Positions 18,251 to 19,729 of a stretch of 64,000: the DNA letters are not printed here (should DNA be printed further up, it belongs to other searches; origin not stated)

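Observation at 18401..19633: DUF4143-type AAA ATPase guarded by a perfect 29-bp AT-rich palindrome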

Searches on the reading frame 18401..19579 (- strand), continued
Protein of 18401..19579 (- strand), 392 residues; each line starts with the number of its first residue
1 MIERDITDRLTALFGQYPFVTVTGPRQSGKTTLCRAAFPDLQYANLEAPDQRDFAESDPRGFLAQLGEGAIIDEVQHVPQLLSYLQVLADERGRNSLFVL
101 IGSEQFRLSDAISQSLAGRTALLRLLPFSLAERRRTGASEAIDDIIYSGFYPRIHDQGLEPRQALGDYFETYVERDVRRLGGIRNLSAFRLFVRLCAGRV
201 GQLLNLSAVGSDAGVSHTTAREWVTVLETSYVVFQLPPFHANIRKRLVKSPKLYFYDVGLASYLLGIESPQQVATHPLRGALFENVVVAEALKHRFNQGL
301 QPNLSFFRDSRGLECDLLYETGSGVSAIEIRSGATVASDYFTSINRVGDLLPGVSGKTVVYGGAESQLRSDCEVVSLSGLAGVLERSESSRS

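Call 32: search_dna_similar(query=window:18404-19579:-, collection=plasmids, mode=protein, max_rows=40, rows=spread)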
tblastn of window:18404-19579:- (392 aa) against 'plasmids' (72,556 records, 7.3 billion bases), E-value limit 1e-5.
Records with a match: 374; places in all: 420; records where one place covers at least 80% of the query: 309.
Best place of each record, by identity: <60% 374.
By first word of the organism name: Rhizobium 86; Agrobacterium 52; Moraxella 30; Thermus 28; Sinorhizobium 14; Ensifer 11; Sulfitobacter 7; Runella 6; Mesorhizobium 6; Neorhizobium 6; and 76 more.
By predicted mobility (MOB-suite, as given by PLSDB): non-mobilizable 168; conjugative 145; mobilizable 61.
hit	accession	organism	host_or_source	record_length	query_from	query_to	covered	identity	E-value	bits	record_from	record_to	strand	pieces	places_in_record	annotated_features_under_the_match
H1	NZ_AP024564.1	Allochromatium tepidum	-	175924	17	381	93%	52.8%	4e-116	379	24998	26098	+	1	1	ATP-binding protein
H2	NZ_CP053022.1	Sphingobium yanoikuyae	whole organism,River sediment ...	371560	1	384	98%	34.1%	5e-34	141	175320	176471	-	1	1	ATP-binding protein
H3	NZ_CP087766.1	Moraxella bovis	Bovine,bacteria culture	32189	2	377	96%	34.1%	6e-66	234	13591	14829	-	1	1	ATP-binding protein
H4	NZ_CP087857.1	Moraxella bovis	Bovine,bacteria culture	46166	2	377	96%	34.1%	6e-66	234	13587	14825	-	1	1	ATP-binding protein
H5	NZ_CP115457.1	Sphingobium yanoikuyae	cell culture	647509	1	390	99%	32.8%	7e-29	126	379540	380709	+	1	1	ATP-binding protein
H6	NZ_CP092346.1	Rhizobium gallicum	Phaseolus vulgaris,Cell culture,nodule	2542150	1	380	97%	33.2%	7e-23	108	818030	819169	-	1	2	none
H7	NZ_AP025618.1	Thermus thermophilus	-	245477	1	365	93%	34.3%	8e-38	152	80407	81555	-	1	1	ATP-binding protein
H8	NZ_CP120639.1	Rhizobium sp. 32-5/1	Vicia cracca,cell cilture,root nodule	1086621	1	392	100%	31.3%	6e-29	126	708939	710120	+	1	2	record has no annotation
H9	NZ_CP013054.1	Sinorhizobium americanum CCGM7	Phaseolus vulgaris,root nodules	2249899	1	379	97%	31.7%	3e-31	133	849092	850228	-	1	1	none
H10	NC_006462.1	Thermus thermophilus HB8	-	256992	1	331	84%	36.0%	6e-34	141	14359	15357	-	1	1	ATP-binding protein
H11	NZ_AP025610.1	Thermus thermophilus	-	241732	1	331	84%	35.7%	3e-33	139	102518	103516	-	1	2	ATP-binding protein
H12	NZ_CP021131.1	Meiothermus taiwanensis WR-220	-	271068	20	365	88%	33.9%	1e-30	131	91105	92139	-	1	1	ATP-binding protein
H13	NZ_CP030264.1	Ensifer adhaerens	Zea mays,whole organism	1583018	1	362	92%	32.0%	9e-42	164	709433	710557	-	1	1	none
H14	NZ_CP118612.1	Ensifer adhaerens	Pure isolate,Rhizosphere of Cyperus ...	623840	1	349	89%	33.0%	1e-37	151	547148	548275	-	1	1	ATP-binding protein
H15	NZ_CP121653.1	Rhizobium sp. CB3171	Calliandra calothyrsus,cell culture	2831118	4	348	88%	33.0%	2e-44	172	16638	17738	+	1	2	record has no annotation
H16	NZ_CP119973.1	Agrobacterium leguminum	pure culture,soil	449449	1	340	87%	33.2%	1e-39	157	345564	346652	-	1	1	ATP-binding protein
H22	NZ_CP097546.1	Dinoroseobacter shibae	Prorocentrum lima,pure culture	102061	1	331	84%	33.2%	9e-33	137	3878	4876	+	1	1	ATP-binding protein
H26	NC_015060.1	Granulicella tundricola MP5ACTX9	-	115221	2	331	84%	32.9%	4e-30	129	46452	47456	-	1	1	ATP-binding protein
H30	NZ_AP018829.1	Asticcacaulis excentricus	Lemna minor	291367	1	365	93%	28.6%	6e-28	123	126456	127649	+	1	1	ATP-binding protein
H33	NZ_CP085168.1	Sulfitobacter sp. DSM 110093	cell culture,Sediment from the Channel ...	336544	20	366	89%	28.0%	2e-29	128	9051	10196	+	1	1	ATP-binding protein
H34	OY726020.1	Phocaeicola massiliensis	-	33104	2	333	85%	28.7%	4e-32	135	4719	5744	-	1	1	none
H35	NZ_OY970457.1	Mycobacterium riyadhense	-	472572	10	339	84%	26.7%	8e-19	96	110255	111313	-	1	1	ATP-binding protein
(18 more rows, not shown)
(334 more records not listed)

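Call 34: get_annotated_region(hit=H1, flank=1500)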
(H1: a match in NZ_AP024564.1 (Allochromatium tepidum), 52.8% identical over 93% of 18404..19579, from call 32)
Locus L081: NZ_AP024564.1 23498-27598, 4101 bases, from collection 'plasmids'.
description: Allochromatium tepidum strain NZ plasmid pAt1, complete sequence
organism: Allochromatium tepidum (NCBI taxid 553982)
taxonomy: Bacteria; Pseudomonadota; Gammaproteobacteria; Chromatiales; Chromatiaceae; Allochromatium; Allochromatium tepidum
host: -; source: -; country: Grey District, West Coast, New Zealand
typing (MOB-suite, as given by PLSDB): non-mobilizable
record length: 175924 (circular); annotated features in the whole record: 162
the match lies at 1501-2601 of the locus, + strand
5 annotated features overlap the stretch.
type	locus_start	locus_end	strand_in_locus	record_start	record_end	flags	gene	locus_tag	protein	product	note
CDS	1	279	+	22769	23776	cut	-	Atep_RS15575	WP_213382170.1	S49 family peptidase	GO:0006508 - proteolysis [Evidence IEA]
CDS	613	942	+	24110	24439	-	-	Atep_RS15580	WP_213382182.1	H-NS histone family protein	-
CDS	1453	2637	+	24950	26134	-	-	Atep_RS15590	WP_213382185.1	ATP-binding protein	-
CDS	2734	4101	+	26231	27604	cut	yjjJ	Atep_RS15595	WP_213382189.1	type II toxin-antitoxin system HipA family toxin YjjJ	-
CDS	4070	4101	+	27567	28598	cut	-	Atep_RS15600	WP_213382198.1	DNA-binding protein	-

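Call 35: get_annotated_region(hit=H3, flank=1500)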
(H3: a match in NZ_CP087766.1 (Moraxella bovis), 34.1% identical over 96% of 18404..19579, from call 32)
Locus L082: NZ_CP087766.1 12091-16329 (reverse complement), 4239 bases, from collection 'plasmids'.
description: Moraxella bovis strain SAM109246 plasmid unnamed1, complete sequence
organism: Moraxella bovis (NCBI taxid 476)
taxonomy: Bacteria; Pseudomonadota; Gammaproteobacteria; Moraxellales; Moraxellaceae; Moraxella; Moraxella bovis
host: -; source: Bovine,bacteria culture; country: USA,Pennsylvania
typing (MOB-suite, as given by PLSDB): mobilizable; replicon rep_cluster_618; relaxase MOBP
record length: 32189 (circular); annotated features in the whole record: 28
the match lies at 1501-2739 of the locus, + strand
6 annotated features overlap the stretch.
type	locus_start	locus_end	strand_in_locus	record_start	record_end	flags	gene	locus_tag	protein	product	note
CDS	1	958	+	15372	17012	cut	-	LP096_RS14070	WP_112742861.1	relaxase/mobilization nuclease domain-containing protein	-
CDS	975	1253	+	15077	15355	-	-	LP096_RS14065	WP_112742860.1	hypothetical protein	-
CDS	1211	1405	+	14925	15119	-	-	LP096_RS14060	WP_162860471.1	hypothetical protein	-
CDS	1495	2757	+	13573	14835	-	-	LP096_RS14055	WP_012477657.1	ATP-binding protein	-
CDS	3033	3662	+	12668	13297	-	-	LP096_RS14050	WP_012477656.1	AAA family ATPase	-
CDS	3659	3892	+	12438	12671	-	-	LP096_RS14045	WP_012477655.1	DUF1548 domain-containing protein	-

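Call 36: get_annotated_region(hit=H7, flank=1500)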
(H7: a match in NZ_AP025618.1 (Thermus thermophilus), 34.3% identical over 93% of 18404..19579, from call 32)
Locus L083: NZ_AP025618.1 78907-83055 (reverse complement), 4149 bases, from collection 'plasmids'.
description: Thermus thermophilus strain SNM7-6 plasmid pTthSNM7-6b, complete sequence
organism: Thermus thermophilus (NCBI taxid 274)
taxonomy: Bacteria; Deinococcota; Deinococci; Thermales; Thermaceae; Thermus; Thermus thermophilus
host: -; source: -; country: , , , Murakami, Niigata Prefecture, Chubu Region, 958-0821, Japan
typing (MOB-suite, as given by PLSDB): non-mobilizable
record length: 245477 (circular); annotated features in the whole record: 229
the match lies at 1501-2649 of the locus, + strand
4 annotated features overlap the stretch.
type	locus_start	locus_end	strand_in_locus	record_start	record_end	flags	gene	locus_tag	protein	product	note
CDS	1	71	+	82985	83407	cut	tnpA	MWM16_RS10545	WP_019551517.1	IS200/IS605 family transposase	-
CDS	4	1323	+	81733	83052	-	-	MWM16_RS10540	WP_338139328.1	transposase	-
CDS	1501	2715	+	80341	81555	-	-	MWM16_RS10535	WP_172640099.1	ATP-binding protein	-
CDS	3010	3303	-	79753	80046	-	-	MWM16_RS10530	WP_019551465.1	nucleotidyltransferase family protein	-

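Call 37: get_annotated_region(hit=H16, flank=1500)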
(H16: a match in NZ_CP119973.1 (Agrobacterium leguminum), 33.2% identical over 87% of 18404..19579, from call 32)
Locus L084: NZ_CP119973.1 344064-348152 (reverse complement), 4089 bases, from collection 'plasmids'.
description: Agrobacterium leguminum strain AT13 plasmid p1, complete sequence
organism: Agrobacterium leguminum (NCBI taxid 2792015)
taxonomy: Bacteria; Pseudomonadota; Alphaproteobacteria; Hyphomicrobiales; Rhizobiaceae; Agrobacterium; Agrobacterium leguminum
host: -; source: pure culture,soil; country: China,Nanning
typing (MOB-suite, as given by PLSDB): non-mobilizable; mating-pair formation MPF_T
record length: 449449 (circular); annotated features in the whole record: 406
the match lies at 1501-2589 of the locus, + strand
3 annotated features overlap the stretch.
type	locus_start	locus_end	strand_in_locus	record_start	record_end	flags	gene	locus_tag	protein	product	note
CDS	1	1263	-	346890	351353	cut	-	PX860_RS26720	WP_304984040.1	strawberry notch-like NTP hydrolase domain-containing protein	-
CDS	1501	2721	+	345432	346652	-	-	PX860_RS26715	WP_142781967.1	ATP-binding protein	-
CDS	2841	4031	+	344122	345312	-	-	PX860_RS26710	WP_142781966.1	DUF1173 domain-containing protein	-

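Call 45: predict_structure(alignment_id=A1)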
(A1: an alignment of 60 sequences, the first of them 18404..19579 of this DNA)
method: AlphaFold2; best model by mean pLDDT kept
length: 392 residues; sequences in the alignment: 60
mean_pLDDT: 58.7   pTM: 0.45
mean pLDDT of the five models: 58.7, 57.1, 55.8, 52.7, 49.5
residues with pLDDT >= 90: 13; 70-90: 112; 50-70: 127; < 50: 140
segments of 3 or more residues with pLDDT < 50: 1-5, 100-181, 197-204, 228-267
pLDDT, mean of each block of 10 residues (from residue 1): 46 66 59 75 87 88 87 72 60 56 29 24 30 40 41 36 45 43 61 53 53 72 51 26 24 40 48 54 65 62 58 68 83 80 85 86 78 86 75 40
secondary structure, 60 per line:
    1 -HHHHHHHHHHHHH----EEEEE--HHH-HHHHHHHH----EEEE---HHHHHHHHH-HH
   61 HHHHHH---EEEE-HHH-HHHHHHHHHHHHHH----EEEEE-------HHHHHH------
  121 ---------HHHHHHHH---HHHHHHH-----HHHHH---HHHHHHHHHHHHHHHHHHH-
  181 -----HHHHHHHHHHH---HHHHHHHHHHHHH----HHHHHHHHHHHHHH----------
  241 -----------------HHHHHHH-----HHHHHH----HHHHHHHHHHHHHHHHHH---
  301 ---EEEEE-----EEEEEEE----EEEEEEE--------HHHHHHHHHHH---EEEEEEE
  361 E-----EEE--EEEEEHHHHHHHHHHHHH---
elements in order: H2-14 E19-23 H30-37 E42-45 H49-57 H59-66 E70-73 H79-92 E97-101 H109-114 H130-137 H141-147 H153-157 H161-179 H186-196 H200-212 H217-230 H258-264 H270-275 H280-297 E304-308 E314-320 E325-331 H340-350 E354-361 E367-369 E372-376 H377-389

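Call 46: search_solved_structures(query=A1, max_evalue=10)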
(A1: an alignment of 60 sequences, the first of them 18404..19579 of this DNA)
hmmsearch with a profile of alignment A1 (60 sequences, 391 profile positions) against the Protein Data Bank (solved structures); distinct sequences matched with E-value up to 10: 3.
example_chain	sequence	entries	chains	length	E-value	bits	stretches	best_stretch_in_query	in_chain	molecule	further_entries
5jmu_A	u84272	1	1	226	0.024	16.6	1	286-365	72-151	Peptidoglycan N-acetylglucosamine deacetylase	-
8xj3_A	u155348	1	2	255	0.17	13.8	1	93-157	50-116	CbiL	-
3nsk_A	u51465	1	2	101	2.3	10.1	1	26-81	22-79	Protein S100-A3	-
